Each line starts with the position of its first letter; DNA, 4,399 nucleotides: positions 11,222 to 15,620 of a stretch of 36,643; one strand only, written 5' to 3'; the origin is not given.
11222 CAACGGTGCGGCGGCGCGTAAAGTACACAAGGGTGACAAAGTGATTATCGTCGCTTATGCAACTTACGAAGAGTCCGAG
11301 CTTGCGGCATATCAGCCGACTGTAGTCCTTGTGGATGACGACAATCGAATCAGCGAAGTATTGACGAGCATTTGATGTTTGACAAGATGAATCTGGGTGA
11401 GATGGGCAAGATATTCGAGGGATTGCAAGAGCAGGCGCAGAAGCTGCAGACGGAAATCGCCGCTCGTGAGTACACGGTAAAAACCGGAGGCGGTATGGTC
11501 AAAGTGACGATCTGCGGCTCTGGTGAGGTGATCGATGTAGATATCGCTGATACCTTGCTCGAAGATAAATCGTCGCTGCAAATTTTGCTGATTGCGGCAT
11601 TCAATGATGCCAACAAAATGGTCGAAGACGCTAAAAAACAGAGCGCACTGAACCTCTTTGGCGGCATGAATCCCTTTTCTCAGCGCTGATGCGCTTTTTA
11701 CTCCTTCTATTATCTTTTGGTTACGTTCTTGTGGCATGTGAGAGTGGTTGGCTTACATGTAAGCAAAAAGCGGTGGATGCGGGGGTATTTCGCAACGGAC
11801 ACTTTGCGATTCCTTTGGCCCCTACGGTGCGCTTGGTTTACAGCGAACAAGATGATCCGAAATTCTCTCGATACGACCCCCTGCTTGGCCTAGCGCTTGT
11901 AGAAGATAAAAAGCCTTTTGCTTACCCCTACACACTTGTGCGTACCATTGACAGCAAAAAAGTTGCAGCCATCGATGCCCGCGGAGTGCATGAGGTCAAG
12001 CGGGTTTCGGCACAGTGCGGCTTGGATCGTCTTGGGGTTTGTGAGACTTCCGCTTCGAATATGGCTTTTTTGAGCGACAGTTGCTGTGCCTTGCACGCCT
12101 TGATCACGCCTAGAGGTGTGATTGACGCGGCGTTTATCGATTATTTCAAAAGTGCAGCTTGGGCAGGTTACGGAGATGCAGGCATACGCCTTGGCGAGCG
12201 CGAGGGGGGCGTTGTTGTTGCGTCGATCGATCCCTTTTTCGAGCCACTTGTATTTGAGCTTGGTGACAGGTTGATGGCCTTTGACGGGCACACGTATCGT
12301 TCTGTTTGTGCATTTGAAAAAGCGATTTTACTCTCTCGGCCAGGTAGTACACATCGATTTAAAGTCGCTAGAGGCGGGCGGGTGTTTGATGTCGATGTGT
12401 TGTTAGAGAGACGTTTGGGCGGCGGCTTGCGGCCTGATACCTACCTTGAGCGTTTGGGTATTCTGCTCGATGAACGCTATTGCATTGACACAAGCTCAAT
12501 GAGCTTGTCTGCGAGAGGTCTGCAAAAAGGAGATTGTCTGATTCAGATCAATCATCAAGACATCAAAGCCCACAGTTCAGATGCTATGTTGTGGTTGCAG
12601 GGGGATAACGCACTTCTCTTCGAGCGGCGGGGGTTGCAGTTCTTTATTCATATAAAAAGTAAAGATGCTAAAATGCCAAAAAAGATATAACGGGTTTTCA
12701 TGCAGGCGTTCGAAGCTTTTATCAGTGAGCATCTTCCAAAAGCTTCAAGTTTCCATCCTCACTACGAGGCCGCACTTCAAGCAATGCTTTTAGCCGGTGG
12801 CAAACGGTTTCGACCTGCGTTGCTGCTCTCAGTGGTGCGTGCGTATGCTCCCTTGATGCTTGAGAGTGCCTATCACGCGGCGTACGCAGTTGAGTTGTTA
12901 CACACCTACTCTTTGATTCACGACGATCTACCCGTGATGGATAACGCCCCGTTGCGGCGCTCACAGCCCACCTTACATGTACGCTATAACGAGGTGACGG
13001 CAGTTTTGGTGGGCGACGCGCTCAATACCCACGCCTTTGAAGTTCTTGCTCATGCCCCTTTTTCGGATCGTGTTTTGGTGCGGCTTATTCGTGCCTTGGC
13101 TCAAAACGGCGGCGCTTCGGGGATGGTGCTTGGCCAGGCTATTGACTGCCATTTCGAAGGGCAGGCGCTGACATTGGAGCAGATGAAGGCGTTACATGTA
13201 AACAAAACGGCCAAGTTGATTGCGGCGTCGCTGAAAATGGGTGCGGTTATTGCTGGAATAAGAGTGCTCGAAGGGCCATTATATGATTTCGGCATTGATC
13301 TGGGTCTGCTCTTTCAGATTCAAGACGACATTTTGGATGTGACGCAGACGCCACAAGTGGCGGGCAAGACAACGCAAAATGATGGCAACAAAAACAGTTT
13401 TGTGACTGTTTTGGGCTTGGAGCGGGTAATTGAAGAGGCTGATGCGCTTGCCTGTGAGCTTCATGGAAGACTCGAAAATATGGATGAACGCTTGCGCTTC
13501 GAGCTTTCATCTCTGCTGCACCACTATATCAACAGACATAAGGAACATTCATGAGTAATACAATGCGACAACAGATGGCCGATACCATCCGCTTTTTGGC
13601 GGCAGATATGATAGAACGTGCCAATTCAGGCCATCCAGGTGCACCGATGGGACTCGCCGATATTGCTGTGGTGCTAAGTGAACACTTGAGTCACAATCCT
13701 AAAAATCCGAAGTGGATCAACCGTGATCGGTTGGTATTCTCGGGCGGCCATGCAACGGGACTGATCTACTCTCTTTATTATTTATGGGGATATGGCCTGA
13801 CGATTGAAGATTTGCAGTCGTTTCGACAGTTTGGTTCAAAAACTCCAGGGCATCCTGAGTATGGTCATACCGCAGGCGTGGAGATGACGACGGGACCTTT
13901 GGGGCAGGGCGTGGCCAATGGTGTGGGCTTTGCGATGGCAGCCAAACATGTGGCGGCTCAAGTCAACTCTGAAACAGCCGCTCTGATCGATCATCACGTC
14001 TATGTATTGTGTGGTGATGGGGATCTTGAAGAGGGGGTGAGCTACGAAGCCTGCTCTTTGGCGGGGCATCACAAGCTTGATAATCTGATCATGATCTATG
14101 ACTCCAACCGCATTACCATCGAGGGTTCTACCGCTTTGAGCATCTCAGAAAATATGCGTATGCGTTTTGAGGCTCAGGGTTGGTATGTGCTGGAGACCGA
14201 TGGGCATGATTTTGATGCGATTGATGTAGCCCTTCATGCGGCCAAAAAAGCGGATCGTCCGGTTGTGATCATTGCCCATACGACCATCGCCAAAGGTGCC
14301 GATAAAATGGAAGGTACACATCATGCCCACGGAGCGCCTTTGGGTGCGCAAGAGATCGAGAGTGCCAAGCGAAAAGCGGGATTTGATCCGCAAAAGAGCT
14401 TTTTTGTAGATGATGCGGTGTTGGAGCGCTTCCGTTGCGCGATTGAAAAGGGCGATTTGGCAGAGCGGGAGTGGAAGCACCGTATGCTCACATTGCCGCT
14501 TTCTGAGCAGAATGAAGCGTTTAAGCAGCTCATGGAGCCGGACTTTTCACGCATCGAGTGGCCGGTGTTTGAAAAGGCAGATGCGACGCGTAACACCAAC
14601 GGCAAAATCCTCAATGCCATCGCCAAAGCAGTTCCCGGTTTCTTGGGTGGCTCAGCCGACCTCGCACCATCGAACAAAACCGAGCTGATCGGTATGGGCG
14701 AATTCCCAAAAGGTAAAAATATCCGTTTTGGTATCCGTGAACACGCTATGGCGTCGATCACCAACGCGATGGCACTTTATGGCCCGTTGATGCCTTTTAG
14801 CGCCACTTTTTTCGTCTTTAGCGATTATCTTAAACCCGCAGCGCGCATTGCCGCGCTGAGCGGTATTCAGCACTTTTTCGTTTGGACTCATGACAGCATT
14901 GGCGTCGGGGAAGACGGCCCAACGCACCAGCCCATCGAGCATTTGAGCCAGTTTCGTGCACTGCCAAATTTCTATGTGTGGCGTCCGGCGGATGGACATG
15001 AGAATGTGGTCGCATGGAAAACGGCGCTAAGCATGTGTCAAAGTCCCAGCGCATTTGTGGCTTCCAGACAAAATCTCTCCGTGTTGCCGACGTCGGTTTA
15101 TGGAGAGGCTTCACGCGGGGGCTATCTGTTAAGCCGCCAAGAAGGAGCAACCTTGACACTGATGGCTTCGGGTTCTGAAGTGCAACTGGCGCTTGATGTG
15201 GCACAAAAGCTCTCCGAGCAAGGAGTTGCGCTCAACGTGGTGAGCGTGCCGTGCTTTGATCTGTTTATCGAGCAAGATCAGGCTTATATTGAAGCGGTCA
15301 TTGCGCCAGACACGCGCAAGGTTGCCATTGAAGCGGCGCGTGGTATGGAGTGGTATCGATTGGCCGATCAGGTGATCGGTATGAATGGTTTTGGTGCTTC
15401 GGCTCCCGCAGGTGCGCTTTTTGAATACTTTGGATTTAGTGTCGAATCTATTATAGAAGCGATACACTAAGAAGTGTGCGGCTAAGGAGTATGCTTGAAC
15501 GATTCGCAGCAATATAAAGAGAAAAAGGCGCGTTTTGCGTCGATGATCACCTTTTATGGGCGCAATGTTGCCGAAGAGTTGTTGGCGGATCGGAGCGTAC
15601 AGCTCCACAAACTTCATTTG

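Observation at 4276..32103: Highly iterated palindrome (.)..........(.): 9 perfect 10-mers and 18 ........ cores in 36.6 kb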

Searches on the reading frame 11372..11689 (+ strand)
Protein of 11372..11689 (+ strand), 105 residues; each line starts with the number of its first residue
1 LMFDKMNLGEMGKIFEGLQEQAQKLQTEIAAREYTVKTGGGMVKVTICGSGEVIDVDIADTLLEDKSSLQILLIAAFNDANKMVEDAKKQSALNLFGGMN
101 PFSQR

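Call 18: search_protein_families(library=pfam, proteins=[window:11372-11689:+])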
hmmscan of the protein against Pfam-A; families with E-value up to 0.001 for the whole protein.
window:11372-11689:+ (105 aa): 1 family
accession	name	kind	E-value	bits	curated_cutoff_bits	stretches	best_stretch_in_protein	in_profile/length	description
PF02575.21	YbaB_DNA_bd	-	1e-21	77.3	25.5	1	16-100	5-91/91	YbaB/EbfC DNA-binding family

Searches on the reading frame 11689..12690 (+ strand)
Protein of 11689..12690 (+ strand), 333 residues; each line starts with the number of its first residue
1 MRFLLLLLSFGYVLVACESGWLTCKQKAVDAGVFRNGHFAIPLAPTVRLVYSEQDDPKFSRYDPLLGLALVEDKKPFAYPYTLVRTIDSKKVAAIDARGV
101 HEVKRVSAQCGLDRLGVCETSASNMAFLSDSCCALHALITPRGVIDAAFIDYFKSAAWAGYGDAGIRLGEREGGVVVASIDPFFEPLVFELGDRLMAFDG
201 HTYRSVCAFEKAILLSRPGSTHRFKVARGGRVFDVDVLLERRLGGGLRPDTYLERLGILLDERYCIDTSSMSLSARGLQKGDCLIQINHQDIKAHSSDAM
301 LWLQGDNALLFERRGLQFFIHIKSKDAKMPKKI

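Call 18: search_protein_families(library=pfam, proteins=[window:11689-12690:+])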
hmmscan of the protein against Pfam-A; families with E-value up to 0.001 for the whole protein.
window:11689-12690:+ (333 aa): 2 families
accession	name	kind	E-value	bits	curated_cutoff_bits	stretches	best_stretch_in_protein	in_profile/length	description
PF24314.1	DUF7488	-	1.2e-16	61.6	27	1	18-155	2-144/146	Domain of unknown function (DUF7488)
PF13180.12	PDZ_2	-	2e-13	50.9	27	1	163-238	2-79/80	PDZ domain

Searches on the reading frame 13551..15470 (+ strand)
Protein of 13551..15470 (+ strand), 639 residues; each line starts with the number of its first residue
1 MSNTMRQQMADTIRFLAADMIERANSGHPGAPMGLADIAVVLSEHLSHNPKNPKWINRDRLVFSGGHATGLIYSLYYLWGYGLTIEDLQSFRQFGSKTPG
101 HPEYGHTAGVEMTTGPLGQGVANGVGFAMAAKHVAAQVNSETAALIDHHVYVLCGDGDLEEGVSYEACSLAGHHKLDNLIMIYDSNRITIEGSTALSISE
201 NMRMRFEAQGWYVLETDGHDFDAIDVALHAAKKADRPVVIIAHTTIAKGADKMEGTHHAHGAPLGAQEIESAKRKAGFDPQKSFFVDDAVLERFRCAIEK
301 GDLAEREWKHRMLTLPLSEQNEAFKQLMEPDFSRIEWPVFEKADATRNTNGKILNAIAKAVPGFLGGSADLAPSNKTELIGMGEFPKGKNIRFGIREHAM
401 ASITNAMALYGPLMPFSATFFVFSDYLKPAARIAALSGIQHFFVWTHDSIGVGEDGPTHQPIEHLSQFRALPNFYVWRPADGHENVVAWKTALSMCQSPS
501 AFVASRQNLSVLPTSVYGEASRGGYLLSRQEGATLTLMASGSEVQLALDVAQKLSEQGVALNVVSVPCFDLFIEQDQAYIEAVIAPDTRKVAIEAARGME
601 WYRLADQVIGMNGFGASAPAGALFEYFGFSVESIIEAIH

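Call 7: find_encoding_contigs(protein=window:13551-15470:+, flank=10000, max_places=6)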
Protein window:13551-15470:+ (639 aa): 2 contigs read that carry it; 2 places shown.
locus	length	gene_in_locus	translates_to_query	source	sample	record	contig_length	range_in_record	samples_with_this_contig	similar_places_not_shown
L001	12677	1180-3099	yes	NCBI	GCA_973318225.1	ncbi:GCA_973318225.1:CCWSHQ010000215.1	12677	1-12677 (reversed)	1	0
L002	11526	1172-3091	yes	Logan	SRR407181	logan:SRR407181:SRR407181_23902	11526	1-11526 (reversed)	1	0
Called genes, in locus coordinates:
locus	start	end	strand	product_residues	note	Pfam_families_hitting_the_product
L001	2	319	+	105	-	?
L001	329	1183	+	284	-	PF00348:polyprenyl_synt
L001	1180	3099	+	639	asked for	PF00456:Transketolase_N, PF13292:DXP_synthase_N (faint), PF02779:Transket_pyr, PF02780:Transketolase_C, PF22613:Transketolase_C_1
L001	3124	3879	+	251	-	PF08032:SpoU_sub_bind (weak), PF00588:SpoU_methylase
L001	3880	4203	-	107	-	PF02410:RsfS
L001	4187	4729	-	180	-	PF01467:CTP_transf_like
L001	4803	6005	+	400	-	PF00162:PGK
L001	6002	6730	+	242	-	PF00121:TIM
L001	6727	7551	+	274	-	PF00106:adh_short, PF13561:adh_short_C2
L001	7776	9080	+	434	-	-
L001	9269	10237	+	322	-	PF19300:BPD_transp_1_N, PF00528:BPD_transp_1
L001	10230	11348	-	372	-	PF08529:NusA_N, PF13184:KH_NusA_1st, PF26594:KH_NusA_2nd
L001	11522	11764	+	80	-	PF18618:HP0268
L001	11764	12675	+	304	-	?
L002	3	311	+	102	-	?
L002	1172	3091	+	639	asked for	PF00456:Transketolase_N, PF13292:DXP_synthase_N (faint), PF02779:Transket_pyr, PF02780:Transketolase_C, PF22613:Transketolase_C_1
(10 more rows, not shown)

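Call 9: find_related_loci(query=window:13551-15470:+, collection=genome_contigs, flank=10000)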
Query window:13551-15470:+ (639 aa) in genome_contigs; peptide patterns used: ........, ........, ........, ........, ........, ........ (x = any residue, [..] = any of these).
600 stretches matched a pattern (row limit reached: there are more); 588 encode a relative of the query (tblastn E <= 1e-3); the best 80 are kept; 80 distinct loci.
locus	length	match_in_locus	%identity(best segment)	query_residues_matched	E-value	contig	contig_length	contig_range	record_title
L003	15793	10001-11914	79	1-638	0e+0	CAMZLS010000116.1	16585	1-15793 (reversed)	uncultured Helicobacteraceae bacterium isolate RB_MAG_00011 genome assembly, contig: RB_MAG_00011_000000000132, whole ge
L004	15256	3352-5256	79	1-635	0e+0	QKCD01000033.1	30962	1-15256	MAG: Sulfuricurvum sp. isolate SZUA-415 scaffold_3066, whole genome shotgun sequence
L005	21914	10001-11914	77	1-638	0e+0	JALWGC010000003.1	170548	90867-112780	MAG: Helicobacteraceae bacterium isolate T11_metabat2_scaf2bin.124 T11_NODE_13_length_170548_cov_12.423311, whole genome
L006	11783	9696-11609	76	1-638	0e+0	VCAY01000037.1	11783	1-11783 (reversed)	MAG: Epsilonproteobacteria bacterium isolate symbiont_bin4 NODE_37_length_11783_cov_135.337946, whole genome shotgun seq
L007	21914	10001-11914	77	1-638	0e+0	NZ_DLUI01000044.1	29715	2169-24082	MAG: Sulfuricurvum kujiense isolate UBA12443 contig_2420, whole genome shotgun sequence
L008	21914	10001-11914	77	1-638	0e+0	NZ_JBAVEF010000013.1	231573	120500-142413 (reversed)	MAG: Sulfuricurvum sp. isolate MFD04418_ilm_asm_bin7 k127_48480, whole genome shotgun sequence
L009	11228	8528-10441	78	1-638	0e+0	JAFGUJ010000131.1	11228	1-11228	MAG: Campylobacterales bacterium isolate ZodW_maxbin.169 k87_8690741, whole genome shotgun sequence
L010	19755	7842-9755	77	1-638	0e+0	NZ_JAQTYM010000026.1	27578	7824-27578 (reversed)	MAG: Sulfuricurvum sp. isolate STC_37 NODE_3512_length_27578_cov_38.643583_Sandtown_C, whole genome shotgun sequence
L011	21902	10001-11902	76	2-635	0e+0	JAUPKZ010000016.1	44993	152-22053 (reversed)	MAG: Campylobacterota bacterium isolate erpe_2018_pw_0hr_WHONDRS-PP48-000085_F_bin.14 scaffold_63, whole genome shotgun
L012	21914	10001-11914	76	1-638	0e+0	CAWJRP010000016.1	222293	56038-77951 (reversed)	MAG: Sulfurimonadaceae bacterium isolate MFD01299.bin.2.97 genome assembly, contig: contig_24167, whole genome shotgun s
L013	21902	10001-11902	77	1-634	0e+0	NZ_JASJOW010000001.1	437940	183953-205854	MAG: Sulfuricurvum sp. isolate MAG_142 NODE_7_length_437940_cov_94.059598, whole genome shotgun sequence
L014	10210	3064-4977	76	1-638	0e+0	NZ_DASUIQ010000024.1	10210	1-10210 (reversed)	MAG: Sulfuricurvum sp. isolate SMAG_U1464 k141_1310804, whole genome shotgun sequence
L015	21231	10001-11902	75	4-638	0e+0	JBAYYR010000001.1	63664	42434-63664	MAG: Sulfurimonas sp. isolate SO_2017_CLC_34 scaffold_297_c1_PH3_2017, whole genome shotgun sequence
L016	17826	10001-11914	76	1-638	0e+0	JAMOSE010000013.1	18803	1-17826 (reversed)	MAG: Sulfurimonas sp. isolate 4561-384_metabat1_scaf2bin.010 4562-384_scaffold_1192_c1, whole genome shotgun sequence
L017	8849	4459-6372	76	1-638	0e+0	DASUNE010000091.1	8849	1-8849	MAG TPA_asm: Sulfuricurvum sp. isolate SMAG_U1591 k141_1198719, whole genome shotgun sequence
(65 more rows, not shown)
